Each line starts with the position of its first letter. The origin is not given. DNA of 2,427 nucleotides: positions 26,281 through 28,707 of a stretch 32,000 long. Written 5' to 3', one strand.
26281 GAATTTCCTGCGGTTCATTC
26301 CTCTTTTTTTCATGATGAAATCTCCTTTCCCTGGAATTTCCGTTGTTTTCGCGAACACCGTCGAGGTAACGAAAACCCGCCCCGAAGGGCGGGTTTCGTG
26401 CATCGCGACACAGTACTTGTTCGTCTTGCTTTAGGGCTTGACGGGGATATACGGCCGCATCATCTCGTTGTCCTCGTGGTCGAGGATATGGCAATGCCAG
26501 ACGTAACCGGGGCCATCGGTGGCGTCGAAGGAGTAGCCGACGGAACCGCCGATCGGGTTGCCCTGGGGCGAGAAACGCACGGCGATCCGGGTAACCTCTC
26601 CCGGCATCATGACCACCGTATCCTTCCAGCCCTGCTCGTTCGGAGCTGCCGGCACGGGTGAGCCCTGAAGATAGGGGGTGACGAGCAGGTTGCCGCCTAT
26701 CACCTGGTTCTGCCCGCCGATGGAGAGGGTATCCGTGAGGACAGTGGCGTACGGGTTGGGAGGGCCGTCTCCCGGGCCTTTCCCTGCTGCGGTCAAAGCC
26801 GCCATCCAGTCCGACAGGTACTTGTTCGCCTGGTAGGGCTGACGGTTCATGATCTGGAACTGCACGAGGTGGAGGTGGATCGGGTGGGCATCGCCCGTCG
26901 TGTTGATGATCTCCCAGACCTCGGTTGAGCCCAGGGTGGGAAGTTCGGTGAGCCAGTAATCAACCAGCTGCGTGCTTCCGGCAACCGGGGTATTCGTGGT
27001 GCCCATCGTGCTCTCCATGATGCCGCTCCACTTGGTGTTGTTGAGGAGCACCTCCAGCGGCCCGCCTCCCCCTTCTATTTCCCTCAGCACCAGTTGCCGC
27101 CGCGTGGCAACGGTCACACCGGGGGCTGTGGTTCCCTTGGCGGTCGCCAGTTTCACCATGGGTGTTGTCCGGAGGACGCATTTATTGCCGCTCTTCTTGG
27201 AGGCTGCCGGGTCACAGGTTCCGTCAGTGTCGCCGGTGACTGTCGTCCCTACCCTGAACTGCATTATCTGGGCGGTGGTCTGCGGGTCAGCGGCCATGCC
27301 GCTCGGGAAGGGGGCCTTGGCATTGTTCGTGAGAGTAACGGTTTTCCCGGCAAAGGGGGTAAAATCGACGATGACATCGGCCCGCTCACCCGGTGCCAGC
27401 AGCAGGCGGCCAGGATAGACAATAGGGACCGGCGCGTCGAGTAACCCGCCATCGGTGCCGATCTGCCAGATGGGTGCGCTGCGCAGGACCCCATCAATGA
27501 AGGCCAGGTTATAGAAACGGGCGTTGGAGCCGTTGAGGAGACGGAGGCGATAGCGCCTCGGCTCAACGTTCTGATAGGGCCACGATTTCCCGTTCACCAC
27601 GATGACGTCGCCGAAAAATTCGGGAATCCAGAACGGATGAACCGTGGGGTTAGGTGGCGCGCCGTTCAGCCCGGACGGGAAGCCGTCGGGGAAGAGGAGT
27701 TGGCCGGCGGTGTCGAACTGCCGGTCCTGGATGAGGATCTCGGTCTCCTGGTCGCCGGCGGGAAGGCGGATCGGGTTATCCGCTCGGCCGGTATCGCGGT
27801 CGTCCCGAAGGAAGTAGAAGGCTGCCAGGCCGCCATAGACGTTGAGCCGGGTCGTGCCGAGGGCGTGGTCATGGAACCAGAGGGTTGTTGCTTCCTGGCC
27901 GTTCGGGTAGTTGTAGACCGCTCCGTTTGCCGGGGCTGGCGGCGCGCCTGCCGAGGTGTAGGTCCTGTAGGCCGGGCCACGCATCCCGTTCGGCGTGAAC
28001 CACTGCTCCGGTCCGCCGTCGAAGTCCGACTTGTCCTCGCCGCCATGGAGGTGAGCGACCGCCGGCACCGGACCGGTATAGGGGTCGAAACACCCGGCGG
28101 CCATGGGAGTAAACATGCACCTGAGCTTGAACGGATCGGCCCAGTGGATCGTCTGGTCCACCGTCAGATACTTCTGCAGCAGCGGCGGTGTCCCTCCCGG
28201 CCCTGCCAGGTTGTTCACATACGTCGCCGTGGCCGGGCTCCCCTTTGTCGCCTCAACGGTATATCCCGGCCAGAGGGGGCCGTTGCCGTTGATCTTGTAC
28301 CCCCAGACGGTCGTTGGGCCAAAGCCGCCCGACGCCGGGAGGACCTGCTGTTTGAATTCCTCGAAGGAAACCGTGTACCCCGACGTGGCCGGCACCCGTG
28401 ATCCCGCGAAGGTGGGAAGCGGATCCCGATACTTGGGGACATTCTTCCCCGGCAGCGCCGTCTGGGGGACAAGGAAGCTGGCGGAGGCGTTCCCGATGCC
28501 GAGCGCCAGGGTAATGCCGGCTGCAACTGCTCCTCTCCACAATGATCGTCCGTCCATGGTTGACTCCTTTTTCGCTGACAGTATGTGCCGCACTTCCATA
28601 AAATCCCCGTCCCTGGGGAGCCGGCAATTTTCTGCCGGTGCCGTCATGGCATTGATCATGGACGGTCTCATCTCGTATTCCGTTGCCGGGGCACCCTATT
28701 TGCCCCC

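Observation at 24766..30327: Operon coupling a nine-heme lipoprotein cytochrome to two different multicopper oxidases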

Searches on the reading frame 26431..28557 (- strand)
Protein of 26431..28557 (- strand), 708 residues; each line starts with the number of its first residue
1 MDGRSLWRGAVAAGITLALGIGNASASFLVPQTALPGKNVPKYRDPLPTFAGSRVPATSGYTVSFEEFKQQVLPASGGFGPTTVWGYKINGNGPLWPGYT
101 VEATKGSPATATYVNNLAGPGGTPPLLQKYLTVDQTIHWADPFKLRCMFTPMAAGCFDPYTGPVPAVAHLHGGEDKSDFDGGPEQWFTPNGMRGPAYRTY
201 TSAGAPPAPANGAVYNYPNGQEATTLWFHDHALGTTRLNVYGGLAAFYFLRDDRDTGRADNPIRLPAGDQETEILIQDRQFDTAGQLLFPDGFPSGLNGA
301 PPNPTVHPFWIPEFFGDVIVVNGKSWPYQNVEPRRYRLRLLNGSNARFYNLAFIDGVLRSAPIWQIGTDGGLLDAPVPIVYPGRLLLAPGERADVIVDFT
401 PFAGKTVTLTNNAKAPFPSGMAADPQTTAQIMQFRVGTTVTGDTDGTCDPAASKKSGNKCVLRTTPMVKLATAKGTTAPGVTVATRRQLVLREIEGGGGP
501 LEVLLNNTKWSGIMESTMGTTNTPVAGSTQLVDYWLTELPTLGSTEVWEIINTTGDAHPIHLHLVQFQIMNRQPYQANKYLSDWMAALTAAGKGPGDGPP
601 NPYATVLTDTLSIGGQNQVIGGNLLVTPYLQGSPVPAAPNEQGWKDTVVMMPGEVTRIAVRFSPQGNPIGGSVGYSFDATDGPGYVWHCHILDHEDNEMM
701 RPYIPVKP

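Call 5: search_protein_families(library=pfam, proteins=[window:26431-28557:-], max_evalue=0.01)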
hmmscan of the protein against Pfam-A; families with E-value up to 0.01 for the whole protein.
window:26431-28557:- (708 aa): 3 families
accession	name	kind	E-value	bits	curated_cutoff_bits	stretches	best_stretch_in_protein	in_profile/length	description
PF07731.20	Cu-oxidase_2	-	8.2e-15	55.2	20.4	1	542-704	39-132/137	Multicopper oxidase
PF07732.21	Cu-oxidase_3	-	0.00037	21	21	0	208-242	76-110/119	Multicopper oxidase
PF22067.2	Cep192_D3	-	0.0073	16.8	27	0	379-403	47-71/99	Cep192 domain 3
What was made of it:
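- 26431..28557 (-): MCO-A: CotA/bilirubin-oxidase/PhsA-like multicopper oxidase (Gmet_2155), 708 aa, Sec-type signal. Pfam Cu-oxidase_2/_3 (call 5).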

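Call 6: search_protein_families(library=ncbifam, proteins=[window:26431-28557:-], max_evalue=0.01)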
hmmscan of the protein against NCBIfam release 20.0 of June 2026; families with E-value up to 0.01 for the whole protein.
window:26431-28557:- (708 aa): 4 families
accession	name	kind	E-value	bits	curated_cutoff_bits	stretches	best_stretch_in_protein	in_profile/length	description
NF045554.1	AmiPhnlOxPhsA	equivalog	1.4e-70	238.5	950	2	81-580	42-499/581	O-aminophenol oxidase PhsA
NF008205.1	PRK10965.1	equivalog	1.7e-36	126.1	525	2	218-400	131-289/529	multicopper oxidase CueO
NF008135.0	PRK10883.1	equivalog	2.2e-22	79.2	581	1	218-411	131-295/471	cell division protein FtsP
TIGR01480.1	copper_res_A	subfamily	3.3e-05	22.6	478.95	0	670-701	557-588/593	copper resistance system multicopper oxidase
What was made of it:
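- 26431..28557 (-): NCBIfam PhsA 1e-70, below cutoff (call 6).
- On PhsA / CotA-type oxidase (NCBIfam NF045554): MCO-A scores 238.5 bits (call 6).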

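Call 33: find_homologous_proteins(query=window:26431-28557:-, max_evalue=1e-10)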
Query window:26431-28557:- (708 aa): 7610 proteins with E <= 1e-10 among 8000 candidates; the best 120 are listed.
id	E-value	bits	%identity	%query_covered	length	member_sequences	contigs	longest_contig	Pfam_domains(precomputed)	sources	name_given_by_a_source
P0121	0.0e+0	1662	100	100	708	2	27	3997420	PF07731.21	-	-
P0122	0.0e+0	1540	93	100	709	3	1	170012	PF07731.21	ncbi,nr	ncbi:multicopper oxidase domain-containing protein [Geobacter hydrogenophilus]|nr:multicopper oxidas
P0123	0.0e+0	1351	81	99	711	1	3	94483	PF07731.21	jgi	jgi:FtsP/CotA-like multicopper oxidase with cupredoxin domain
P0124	0.0e+0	1285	77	100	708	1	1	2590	PF07731.21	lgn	-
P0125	0.0e+0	1220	75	99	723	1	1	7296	PF07731.21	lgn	-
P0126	0.0e+0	1156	73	98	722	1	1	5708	PF07731.21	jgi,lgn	-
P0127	2.3e-285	967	64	97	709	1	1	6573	PF07731.21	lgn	-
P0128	9.7e-280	948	63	99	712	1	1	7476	PF07731.21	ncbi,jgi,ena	-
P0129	3.6e-278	943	63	96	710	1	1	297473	PF07731.21,PF07732.22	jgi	jgi:FtsP/CotA-like multicopper oxidase with cupredoxin domain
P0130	8.2e-277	938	61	98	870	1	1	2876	PF07731.21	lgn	-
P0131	1.3e-275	934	63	96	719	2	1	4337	PF07731.21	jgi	jgi:FtsP/CotA-like multicopper oxidase with cupredoxin domain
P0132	7.5e-275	932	61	98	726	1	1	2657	PF07731.21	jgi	jgi:spore coat protein A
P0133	3.8e-273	926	61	99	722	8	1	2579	PF07731.21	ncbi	-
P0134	2.0e-268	911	62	98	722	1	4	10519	PF07731.21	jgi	jgi:FtsP/CotA-like multicopper oxidase with cupredoxin domain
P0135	1.2e-261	888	58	100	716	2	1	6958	PF07731.21,PF07732.22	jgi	jgi:FtsP/CotA-like multicopper oxidase with cupredoxin domain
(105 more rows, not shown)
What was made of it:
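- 26431..28557 (-): An identical protein lies on a 3,997,420-bp contig (call 33).
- Closest known: CotA laccase. Different: It has a Sec-type signal where several relatives have Tat signals (call 33).
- JGI names some MCO-A relatives 'manganese oxidase' (call 33).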

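Call 45: find_encoding_contigs(protein=P0123, flank=6000, max_places=2)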
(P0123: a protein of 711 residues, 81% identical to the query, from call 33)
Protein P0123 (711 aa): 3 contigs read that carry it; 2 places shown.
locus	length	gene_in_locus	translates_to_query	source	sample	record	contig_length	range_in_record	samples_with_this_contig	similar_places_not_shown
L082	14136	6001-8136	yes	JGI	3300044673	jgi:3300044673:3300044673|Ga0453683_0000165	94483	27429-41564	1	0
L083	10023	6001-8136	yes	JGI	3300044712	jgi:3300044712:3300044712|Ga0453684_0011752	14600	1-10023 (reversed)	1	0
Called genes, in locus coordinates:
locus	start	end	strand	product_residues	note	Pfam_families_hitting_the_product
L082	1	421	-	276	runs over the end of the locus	-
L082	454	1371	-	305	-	PF00493:MCM (faint), PF05496:RuvB_N (faint), PF00004:AAA (weak), PF07726:AAA_3, PF07728:AAA_5, PF17863:AAA_lid_2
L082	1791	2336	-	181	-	PF09411:PagL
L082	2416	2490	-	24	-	-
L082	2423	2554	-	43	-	-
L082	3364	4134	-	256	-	PF00072:Response_reg, PF00165:HTH_AraC, PF12833:HTH_18, PF00165:HTH_AraC (weak)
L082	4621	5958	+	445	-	PF22113:Mtrc-MtrF_II-IV_dom (faint), PF14522:Cytochrome_C7 (weak)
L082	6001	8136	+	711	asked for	PF07731:Cu-oxidase_2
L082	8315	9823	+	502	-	PF03150:CCP_MauG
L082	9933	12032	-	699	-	PF01627:Hpt, PF02895:H-kinase_dim, PF02518:HATPase_c, PF01584:CheW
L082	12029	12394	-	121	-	PF00072:Response_reg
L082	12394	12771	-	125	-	PF01740:STAS, PF13466:STAS_2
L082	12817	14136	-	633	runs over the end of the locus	PF00015:MCPsignal (weak)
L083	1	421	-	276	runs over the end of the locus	-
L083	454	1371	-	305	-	PF00493:MCM (faint), PF05496:RuvB_N (faint), PF00004:AAA (weak), PF07726:AAA_3, PF07728:AAA_5, PF17863:AAA_lid_2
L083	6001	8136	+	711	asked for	PF07731:Cu-oxidase_2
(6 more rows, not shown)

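Call 46: find_encoding_contigs(protein=P0125, flank=6000, max_places=2)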
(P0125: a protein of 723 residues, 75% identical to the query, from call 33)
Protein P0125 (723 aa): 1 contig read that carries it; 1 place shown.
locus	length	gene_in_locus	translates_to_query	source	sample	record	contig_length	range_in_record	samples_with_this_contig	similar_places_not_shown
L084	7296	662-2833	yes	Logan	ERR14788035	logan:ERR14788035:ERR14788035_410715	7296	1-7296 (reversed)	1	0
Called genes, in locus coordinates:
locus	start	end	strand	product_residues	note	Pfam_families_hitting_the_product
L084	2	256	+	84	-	?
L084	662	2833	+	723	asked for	PF07731:Cu-oxidase_2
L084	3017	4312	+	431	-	PF03150:CCP_MauG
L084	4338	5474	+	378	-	PF03150:CCP_MauG, PF00034:Cytochrom_C (faint), PF13442:Cytochrome_CBB3 (faint)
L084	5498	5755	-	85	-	-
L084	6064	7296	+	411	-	?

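Call 47: find_encoding_contigs(protein=P0129, flank=6000, max_places=2)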
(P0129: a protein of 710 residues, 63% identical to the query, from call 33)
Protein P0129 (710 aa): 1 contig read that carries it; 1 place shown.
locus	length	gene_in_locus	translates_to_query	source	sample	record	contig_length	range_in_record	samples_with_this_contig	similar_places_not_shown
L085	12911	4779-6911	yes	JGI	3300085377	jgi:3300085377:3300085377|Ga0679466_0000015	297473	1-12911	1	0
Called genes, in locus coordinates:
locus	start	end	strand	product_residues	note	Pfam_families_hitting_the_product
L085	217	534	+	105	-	-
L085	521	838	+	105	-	-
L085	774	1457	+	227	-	-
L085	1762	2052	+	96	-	-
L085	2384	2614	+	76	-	-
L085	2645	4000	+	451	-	PF00919:UPF0004, PF04055:Radical_SAM, PF18693:TRAM_2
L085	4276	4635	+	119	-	PF01022:HTH_5 (faint), PF00165:HTH_AraC (faint), PF12833:HTH_18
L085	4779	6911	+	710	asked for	PF07732:Cu-oxidase_3 (faint), PF07731:Cu-oxidase_2 (faint)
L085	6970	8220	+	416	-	PF25973:BSH_CzcB (weak), PF25919:BSH_CusB, PF25954:Beta-barrel_RND_2, PF25967:RND-MFP_C, PF25975:CzcB_C, PF25989:YknX_C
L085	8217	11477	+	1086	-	PF00873:ACR_tran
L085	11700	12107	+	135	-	-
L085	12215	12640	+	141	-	PF00165:HTH_AraC (weak), PF12833:HTH_18, PF00165:HTH_AraC (weak)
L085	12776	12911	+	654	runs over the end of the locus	PF07731:Cu-oxidase_2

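Call 53: search_protein_families(library=pfam, proteins=[L082:8315-9823:+], max_evalue=0.0001)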
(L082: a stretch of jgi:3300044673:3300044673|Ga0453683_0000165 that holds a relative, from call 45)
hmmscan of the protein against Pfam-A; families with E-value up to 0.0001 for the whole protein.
L082:8315-9823:+ (502 aa): 1 family
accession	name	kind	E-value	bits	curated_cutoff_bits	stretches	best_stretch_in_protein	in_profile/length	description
PF03150.19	CCP_MauG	-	3e-29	103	25.6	1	27-267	4-146/149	Di-haem cytochrome c peroxidase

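Call 55: find_related_loci(query=A4, collection=metagenome_contigs, flank=8000)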
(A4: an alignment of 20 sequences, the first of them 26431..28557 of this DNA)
Query A4 (708 aa) in metagenome_contigs; peptide patterns used: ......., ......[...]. (x = any residue, [..] = any of these).
600 stretches matched a pattern (row limit reached: there are more); 570 encode a relative of the query (tblastn E <= 1e-3); the best 80 are kept; 80 distinct loci.
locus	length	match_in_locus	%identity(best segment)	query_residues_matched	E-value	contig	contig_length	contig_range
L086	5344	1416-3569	61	1-703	0e+0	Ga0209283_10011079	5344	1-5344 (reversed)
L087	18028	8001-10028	55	4-703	0e+0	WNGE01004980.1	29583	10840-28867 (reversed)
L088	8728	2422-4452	53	11-705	0e+0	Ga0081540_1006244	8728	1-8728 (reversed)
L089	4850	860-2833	55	24-705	0e+0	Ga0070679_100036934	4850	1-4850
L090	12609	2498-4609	53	24-703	0e+0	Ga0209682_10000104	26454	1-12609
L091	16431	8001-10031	51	32-708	0e+0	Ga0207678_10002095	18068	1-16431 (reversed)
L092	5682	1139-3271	48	4-707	0e+0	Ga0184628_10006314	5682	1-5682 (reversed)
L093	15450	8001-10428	49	1-706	0e+0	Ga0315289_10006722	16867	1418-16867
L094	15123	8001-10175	49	17-706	0e+0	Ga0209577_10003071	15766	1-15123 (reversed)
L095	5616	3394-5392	55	24-707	0e+0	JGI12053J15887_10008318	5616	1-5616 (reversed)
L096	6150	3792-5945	50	11-705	0e+0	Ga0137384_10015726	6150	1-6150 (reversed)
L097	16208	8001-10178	49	23-707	0e+0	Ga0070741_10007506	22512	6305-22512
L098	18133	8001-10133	47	1-703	0e+0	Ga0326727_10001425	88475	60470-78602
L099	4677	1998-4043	49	32-706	0e+0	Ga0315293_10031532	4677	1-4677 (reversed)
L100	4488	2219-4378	48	24-707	0e+0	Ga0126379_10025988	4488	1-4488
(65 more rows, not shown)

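Call 74: search_protein_families(library=ncbifam, proteins=[L085:8217-11477:+, L085:6970-8220:+, L085:11700-12107:+], max_evalue=1e-20)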
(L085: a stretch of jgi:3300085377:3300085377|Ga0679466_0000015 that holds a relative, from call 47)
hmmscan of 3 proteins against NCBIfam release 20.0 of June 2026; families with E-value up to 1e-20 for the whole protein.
L085:8217-11477:+ (1086 aa): 11 families
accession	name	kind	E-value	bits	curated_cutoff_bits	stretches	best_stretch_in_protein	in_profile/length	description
TIGR00914.1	2A0601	subfamily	0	1040.4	701.45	1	1-1075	1-1036/1051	CusA/CzcA family heavy metal efflux RND transporter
NF033617.1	RND_permease_2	subfamily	2.4e-117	393.3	1250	2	16-649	11-618/1009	multidrug efflux RND transporter permease subunit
NF000282.2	RND_permease_1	subfamily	4.5e-98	329.4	1250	2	19-625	14-612/1029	multidrug efflux RND transporter permease subunit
TIGR00915.1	2A0602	subfamily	9.5e-85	285.3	940.35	2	22-607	18-596/1050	efflux RND transporter permease subunit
NF007133.0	PRK09579.1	equivalog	2e-67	227.6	1763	2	25-502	23-492/1017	multidrug efflux RND transporter permease subunit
NF007905.0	PRK10614.1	equivalog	3.4e-64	217.1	1774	2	17-630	15-606/1025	multidrug efflux RND transporter permease subunit MdtC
NF007131.0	PRK09577.1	equivalog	3.2e-61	207.3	1768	1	21-612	17-597/1045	multidrug efflux RND transporter permease subunit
NF007842.1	PRK10555.1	equivalog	4e-55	187.2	1854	1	15-495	11-493/1036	multidrug efflux RND transporter permease AcrD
NF011706.2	PRK15127.1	equivalog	9.1e-54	182.7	2150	1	24-494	20-492/1049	multidrug efflux RND transporter permease subunit AcrB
NF007798.0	PRK10503.1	equivalog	4.1e-53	180.3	1584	2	19-507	26-507/1040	MdtB/MuxB family multidrug efflux RND transporter permease subunit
NF000037.1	RND_perm_OqxB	exception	2.6e-50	171.2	2200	1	26-616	24-605/1050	multidrug efflux RND transporter permease subunit OqxB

L085:6970-8220:+ (416 aa): 3 families
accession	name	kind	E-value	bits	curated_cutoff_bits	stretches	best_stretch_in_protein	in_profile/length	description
TIGR00999.1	8a0102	subfamily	3.8e-45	154.1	319.3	1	187-364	93-271/271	CzcB/NccB family metal efflux transporter periplasmic adaptor subunit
NF007303.0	PRK09783.1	subfamily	1.7e-41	142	390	1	49-369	85-398/414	copper/silver efflux system membrane fusion protein CusB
TIGR01730.1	RND_mfp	subfamily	1.4e-33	116.3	94.9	1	188-368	136-318/322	efflux RND transporter periplasmic adaptor subunit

L085:11700-12107:+ (135 aa): 0 families

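Call 77: search_solved_structures(query=window:26431-28557:-, max_evalue=1e-10)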
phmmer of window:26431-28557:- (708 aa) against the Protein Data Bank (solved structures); distinct sequences matched with E-value up to 1e-10: 66 (the best 60 are shown).
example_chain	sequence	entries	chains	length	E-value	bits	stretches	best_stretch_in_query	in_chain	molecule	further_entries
9bd5_A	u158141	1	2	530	2.5e-84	287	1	161-440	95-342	Spore coat protein A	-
1gsk_A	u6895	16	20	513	1e-76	261.8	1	61-439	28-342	SPORE COAT PROTEIN A | COTA LACCASE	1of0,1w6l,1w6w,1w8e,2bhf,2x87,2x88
4akq_A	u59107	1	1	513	2.8e-76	260.4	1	61-439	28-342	SPORE COAT PROTEIN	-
4a67_A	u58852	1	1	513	3.1e-76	260.2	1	61-439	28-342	SPORE COAT PROTEIN A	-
2wsd_A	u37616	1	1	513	4.3e-76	259.8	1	61-439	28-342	SPORE COAT PROTEIN A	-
4a68_A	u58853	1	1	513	4.9e-76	259.6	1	61-439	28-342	SPORE COAT PROTEIN A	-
4akp_A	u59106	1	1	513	5.2e-76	259.5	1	61-439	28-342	SPORE COAT PROTEIN A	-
7z5p_A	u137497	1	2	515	8e-76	258.9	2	162-450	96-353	Copper oxidase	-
5zlk_A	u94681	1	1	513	1e-75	258.5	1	61-439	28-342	Spore coat protein A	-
4ako_A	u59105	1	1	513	1e-75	258.5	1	61-439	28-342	SPORE COAT PROTEIN A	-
4a66_A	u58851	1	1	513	1.3e-75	258.2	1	61-439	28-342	SPORE COAT PROTEIN A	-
5zlm_A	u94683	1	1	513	2.1e-75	257.5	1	61-439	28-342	Spore coat protein A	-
5zll_A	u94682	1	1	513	2.1e-75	257.5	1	61-439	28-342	Spore coat protein A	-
8z5b_A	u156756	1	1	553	8.1e-71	242.3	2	38-412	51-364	Multicopper oxidase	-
3gyr_A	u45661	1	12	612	3.1e-48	167.7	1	213-579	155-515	Phenoxazinone synthase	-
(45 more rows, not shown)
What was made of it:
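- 26431..28557 (-): PDB CotA 1e-76 (call 77).
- Closest known: CotA laccase. Same: E-values are 1e-76 to CotA and 3e-48 to PhsA (call 77).
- Checked: The nearest solved structure is CotA 1GSK, E 1e-76 (call 77).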

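Call 84: search_protein_families(library=ncbifam, proteins=[L082:8315-9823:+, L084:3017-4312:+, L084:4338-5474:+, L086:11-1309:+], max_evalue=1e-8)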
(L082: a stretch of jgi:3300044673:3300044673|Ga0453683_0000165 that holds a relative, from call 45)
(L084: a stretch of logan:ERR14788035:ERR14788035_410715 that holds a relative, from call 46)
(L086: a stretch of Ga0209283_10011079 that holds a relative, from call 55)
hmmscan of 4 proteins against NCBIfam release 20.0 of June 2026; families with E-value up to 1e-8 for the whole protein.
L082:8315-9823:+ (502 aa): 3 families
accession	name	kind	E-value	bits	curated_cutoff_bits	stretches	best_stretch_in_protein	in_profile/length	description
TIGR04039.1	MXAN_0977_Heme2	hypoth_equivalog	5.2e-15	55.3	362.85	0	28-69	13-55/336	MbnH family di-heme enzyme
TIGR03981.2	SAM_quin_mod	hypoth_equivalog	3.6e-14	52.4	340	0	294-345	259-302/411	His-Xaa-Ser system-associated MauG-like protein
TIGR03791.1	TTQ_mauG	equivalog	2.9e-13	49.7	443.85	0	29-57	8-36/291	tryptophan tryptophylquinone biosynthesis enzyme MauG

L084:3017-4312:+ (431 aa): 3 families
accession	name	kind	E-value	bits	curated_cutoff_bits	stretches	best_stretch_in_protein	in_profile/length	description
TIGR04039.1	MXAN_0977_Heme2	hypoth_equivalog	1.6e-15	57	362.85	0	30-62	13-45/336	MbnH family di-heme enzyme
TIGR03791.1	TTQ_mauG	equivalog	3.2e-12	46.3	443.85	0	30-182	7-133/291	tryptophan tryptophylquinone biosynthesis enzyme MauG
TIGR03981.2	SAM_quin_mod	hypoth_equivalog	3.4e-10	39.4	340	0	23-75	42-92/411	His-Xaa-Ser system-associated MauG-like protein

L084:4338-5474:+ (378 aa): 3 families
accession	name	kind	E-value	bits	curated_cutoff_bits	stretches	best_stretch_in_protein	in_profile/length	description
TIGR04039.1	MXAN_0977_Heme2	hypoth_equivalog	4.6e-33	114.7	362.85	1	28-375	13-323/336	MbnH family di-heme enzyme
TIGR03791.1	TTQ_mauG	equivalog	3.1e-25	89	443.85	1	28-229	7-178/291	tryptophan tryptophylquinone biosynthesis enzyme MauG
TIGR03981.2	SAM_quin_mod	hypoth_equivalog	3.8e-22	78.7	340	0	157-246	215-300/411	His-Xaa-Ser system-associated MauG-like protein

L086:11-1309:+ (432 aa): 0 families
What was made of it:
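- Tried and rejected: All NCBIfam scores are far below cutoff (call 84).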
